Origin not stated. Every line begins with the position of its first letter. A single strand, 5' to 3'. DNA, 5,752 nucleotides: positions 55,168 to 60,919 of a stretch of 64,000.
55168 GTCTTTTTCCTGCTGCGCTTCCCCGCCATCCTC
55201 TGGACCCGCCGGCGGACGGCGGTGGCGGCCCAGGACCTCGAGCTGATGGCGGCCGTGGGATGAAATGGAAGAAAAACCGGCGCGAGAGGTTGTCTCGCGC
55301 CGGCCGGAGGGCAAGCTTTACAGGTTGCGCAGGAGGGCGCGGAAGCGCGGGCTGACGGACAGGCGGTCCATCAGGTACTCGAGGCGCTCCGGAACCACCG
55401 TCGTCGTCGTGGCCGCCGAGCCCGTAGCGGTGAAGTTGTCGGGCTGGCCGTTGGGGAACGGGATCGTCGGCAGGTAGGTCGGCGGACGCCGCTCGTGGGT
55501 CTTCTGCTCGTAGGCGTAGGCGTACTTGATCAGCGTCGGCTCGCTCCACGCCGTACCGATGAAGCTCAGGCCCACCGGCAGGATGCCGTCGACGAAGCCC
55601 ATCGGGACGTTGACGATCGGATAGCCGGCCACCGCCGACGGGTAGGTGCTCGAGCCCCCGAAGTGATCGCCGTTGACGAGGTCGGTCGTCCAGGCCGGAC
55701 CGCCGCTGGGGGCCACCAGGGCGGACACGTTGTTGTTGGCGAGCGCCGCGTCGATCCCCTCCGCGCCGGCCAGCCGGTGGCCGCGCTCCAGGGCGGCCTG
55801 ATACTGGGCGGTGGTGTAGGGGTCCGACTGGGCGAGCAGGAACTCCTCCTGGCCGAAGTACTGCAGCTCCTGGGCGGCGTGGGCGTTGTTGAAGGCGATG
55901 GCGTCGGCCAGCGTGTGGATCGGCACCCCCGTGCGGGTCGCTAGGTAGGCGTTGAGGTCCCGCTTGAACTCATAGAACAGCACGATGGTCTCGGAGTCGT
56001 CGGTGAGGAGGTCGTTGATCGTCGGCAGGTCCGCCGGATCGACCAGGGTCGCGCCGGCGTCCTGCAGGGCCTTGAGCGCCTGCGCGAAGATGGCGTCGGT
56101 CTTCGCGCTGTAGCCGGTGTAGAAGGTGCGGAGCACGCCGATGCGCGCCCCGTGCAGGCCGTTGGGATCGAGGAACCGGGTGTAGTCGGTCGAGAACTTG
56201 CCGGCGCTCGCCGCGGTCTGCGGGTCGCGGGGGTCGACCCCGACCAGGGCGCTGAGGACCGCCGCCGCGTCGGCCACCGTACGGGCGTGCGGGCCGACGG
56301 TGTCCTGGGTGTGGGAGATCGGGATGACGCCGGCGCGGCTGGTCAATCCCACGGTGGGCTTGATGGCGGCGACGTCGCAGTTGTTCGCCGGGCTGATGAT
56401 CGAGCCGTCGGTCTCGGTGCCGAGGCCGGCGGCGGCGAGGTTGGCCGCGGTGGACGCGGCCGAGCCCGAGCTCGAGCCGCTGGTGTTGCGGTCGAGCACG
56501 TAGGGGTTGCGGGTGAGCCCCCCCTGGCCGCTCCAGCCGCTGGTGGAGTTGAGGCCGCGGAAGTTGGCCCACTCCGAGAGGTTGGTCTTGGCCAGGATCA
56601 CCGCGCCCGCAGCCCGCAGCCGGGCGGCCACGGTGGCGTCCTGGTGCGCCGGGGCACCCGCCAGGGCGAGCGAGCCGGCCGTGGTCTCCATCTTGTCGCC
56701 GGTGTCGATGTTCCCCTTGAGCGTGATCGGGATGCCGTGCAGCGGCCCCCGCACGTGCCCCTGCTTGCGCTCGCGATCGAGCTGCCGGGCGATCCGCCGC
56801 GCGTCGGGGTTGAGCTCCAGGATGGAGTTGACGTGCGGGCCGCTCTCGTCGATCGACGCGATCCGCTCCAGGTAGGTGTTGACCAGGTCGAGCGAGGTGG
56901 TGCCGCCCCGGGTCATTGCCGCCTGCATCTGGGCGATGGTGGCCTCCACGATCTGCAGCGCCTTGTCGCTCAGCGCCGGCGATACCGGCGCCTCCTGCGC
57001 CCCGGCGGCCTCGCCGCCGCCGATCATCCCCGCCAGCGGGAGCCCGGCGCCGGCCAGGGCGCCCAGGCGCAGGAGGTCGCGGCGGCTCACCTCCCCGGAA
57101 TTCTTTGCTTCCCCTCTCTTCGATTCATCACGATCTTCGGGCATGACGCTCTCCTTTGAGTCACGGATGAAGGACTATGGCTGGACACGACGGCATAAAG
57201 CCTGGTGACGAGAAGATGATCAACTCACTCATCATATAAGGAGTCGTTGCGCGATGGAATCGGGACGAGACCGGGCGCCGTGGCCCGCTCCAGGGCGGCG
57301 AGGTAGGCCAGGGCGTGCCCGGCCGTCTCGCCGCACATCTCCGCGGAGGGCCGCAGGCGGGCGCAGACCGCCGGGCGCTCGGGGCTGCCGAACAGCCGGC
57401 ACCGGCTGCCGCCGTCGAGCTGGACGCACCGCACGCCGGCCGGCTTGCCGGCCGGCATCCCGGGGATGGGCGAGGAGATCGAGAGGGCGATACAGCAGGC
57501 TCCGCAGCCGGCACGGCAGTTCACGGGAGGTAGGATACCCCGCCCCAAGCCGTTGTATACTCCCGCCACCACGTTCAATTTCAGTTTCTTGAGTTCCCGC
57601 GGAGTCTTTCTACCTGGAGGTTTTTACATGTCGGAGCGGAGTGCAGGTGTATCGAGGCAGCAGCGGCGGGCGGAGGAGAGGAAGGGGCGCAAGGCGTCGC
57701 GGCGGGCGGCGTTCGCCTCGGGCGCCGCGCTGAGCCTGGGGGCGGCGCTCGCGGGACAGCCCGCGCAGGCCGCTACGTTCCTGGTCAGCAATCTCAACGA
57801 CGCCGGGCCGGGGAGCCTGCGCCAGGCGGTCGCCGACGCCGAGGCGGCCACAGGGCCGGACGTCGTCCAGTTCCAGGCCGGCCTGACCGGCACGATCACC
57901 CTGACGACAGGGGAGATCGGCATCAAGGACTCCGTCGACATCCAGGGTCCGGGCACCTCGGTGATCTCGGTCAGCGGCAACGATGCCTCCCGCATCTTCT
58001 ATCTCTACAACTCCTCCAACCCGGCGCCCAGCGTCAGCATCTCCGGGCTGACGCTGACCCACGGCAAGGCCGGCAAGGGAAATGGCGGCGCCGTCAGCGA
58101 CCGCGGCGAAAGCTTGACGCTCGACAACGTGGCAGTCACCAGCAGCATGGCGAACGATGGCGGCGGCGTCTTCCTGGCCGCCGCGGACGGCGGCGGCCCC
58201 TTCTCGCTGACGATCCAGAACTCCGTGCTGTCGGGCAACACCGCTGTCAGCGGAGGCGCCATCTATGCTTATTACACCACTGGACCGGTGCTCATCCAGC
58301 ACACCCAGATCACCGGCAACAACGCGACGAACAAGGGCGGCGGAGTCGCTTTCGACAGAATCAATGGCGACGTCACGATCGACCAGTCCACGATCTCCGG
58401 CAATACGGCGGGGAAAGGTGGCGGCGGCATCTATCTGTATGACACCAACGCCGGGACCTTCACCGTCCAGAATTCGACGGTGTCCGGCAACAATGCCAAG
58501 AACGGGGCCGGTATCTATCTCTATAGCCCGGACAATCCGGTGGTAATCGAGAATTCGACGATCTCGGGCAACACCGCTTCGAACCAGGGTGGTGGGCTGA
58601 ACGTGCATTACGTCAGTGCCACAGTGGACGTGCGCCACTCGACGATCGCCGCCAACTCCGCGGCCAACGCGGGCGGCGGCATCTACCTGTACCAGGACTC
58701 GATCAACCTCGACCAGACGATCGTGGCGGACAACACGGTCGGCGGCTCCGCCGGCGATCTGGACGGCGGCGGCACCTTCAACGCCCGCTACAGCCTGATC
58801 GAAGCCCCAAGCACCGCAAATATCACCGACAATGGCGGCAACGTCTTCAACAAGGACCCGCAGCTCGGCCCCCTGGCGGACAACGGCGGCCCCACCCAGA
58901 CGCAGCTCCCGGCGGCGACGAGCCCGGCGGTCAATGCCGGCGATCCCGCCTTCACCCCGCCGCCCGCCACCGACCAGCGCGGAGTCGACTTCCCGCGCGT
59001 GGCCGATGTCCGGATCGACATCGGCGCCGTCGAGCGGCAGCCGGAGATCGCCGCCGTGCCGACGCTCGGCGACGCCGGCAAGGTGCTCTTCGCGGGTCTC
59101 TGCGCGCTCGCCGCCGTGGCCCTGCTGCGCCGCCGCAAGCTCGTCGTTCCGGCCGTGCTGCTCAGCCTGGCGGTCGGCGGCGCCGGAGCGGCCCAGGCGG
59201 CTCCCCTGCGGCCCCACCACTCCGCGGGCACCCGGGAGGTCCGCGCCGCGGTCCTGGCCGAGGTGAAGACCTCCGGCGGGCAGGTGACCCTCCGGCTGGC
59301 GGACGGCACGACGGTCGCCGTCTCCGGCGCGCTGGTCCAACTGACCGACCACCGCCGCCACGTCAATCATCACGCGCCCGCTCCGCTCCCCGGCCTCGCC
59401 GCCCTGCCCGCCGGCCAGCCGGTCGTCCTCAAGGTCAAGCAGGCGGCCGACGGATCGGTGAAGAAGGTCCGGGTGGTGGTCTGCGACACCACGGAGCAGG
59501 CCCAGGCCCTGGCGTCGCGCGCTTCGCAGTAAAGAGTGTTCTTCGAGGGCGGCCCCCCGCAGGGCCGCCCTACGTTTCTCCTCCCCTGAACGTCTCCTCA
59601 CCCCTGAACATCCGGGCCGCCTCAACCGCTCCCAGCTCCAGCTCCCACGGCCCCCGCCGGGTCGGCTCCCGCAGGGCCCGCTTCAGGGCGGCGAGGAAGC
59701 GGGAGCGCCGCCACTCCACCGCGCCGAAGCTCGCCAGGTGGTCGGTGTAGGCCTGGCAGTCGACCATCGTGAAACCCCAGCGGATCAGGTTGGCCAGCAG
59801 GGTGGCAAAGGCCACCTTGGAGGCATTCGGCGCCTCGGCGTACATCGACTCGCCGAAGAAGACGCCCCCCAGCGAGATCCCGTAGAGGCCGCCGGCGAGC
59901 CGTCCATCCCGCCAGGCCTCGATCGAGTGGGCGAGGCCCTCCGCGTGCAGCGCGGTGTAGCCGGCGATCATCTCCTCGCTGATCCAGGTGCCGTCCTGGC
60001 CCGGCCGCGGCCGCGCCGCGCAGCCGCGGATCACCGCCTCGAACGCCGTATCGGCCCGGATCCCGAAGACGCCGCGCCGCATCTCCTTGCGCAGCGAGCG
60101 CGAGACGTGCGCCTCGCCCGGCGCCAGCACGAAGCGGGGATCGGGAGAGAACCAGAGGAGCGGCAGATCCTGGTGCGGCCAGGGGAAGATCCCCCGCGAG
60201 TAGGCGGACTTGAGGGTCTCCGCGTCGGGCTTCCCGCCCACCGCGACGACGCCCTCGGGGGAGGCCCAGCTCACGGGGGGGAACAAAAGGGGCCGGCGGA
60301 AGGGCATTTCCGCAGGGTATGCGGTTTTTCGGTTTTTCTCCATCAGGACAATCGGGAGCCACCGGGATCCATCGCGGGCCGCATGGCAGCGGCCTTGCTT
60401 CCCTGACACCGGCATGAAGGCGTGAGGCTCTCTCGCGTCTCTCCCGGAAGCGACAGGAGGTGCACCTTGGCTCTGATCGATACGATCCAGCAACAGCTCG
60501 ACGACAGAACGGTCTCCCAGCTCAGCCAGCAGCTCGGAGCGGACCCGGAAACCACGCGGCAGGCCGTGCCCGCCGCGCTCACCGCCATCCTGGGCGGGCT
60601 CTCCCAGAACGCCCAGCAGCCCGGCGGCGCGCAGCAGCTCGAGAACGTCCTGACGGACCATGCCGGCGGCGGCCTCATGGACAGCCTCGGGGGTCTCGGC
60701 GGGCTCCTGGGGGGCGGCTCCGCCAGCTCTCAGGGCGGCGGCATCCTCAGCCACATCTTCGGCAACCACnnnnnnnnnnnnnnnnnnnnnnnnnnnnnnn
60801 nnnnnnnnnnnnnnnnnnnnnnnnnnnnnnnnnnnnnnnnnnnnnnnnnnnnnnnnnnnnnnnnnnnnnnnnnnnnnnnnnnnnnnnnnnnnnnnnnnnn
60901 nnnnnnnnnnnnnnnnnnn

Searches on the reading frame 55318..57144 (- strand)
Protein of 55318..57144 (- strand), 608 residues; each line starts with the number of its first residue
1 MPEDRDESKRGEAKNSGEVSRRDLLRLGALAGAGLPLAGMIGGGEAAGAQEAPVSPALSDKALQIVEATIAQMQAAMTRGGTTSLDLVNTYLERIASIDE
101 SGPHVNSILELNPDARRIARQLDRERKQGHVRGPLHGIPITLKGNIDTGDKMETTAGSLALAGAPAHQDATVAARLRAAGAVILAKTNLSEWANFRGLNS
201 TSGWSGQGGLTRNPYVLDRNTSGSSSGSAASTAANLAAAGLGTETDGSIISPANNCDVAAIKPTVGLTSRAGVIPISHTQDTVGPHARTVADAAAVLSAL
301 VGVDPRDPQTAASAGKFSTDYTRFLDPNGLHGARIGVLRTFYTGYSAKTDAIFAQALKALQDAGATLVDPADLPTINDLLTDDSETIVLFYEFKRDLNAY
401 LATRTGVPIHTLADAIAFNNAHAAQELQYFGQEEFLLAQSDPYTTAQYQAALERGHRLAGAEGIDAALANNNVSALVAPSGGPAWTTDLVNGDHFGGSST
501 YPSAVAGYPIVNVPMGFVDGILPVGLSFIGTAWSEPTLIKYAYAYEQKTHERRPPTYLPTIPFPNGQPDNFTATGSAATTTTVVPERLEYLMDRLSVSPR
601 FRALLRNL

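Call 67: search_protein_families(library=pfam, proteins=[window:55318-57144:-], max_evalue=0.001)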
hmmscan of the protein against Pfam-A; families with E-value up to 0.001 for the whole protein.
window:55318-57144:- (608 aa): 1 family
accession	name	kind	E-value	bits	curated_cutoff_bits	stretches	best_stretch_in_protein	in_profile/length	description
PF01425.27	Amidase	-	3.1e-83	280.7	27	1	86-538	1-444/445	Amidase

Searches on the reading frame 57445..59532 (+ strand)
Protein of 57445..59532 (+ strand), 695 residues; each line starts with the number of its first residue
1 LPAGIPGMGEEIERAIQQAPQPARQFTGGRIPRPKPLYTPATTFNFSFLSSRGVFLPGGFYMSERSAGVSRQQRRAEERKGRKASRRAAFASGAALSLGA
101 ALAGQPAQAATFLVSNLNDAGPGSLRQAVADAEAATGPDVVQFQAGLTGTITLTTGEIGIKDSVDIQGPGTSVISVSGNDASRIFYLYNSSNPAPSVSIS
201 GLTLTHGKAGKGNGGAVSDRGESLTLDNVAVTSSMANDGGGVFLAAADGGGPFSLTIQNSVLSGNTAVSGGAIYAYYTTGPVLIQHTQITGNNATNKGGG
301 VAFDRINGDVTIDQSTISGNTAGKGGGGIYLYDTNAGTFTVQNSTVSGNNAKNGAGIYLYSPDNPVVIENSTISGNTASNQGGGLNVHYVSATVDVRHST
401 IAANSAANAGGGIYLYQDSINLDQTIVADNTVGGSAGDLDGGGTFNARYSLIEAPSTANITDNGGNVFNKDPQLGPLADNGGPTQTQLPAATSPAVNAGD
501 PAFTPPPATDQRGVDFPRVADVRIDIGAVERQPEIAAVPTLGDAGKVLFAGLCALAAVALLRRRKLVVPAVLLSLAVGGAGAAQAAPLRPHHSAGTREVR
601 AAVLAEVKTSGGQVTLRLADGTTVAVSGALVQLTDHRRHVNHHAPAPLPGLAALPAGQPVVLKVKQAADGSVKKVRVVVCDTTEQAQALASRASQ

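Call 67: search_protein_families(library=pfam, proteins=[window:57445-59532:+], max_evalue=0.001)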
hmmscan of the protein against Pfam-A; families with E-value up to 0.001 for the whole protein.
window:57445-59532:+ (695 aa): 1 family
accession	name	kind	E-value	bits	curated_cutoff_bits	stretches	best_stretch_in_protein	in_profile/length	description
PF02415.23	Chlam_PMP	-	0.00011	22.5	20.6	0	315-330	2-17/19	Chlamydia polymorphic membrane protein (Chlamydia_PMP) repeat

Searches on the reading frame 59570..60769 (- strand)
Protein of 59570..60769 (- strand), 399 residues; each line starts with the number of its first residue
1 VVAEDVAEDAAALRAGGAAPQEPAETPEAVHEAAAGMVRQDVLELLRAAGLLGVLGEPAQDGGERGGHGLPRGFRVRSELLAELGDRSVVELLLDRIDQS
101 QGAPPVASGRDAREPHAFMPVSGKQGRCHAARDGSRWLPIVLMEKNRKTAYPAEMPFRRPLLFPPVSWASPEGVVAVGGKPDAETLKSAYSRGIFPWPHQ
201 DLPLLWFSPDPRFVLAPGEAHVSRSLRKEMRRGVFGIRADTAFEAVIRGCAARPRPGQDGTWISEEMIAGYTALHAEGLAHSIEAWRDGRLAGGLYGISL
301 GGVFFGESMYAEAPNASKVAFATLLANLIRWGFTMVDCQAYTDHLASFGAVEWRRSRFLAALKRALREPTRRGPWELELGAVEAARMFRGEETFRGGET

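Call 67: search_protein_families(library=pfam, proteins=[window:59570-60769:-], max_evalue=0.001)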
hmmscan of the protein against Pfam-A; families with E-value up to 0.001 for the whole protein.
window:59570-60769:- (399 aa): 1 family
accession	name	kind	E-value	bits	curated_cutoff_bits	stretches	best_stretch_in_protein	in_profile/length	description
PF03588.20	Leu_Phe_trans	-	4.9e-70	234.9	22.7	1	184-353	2-170/171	Leucyl/phenylalanyl-tRNA protein transferase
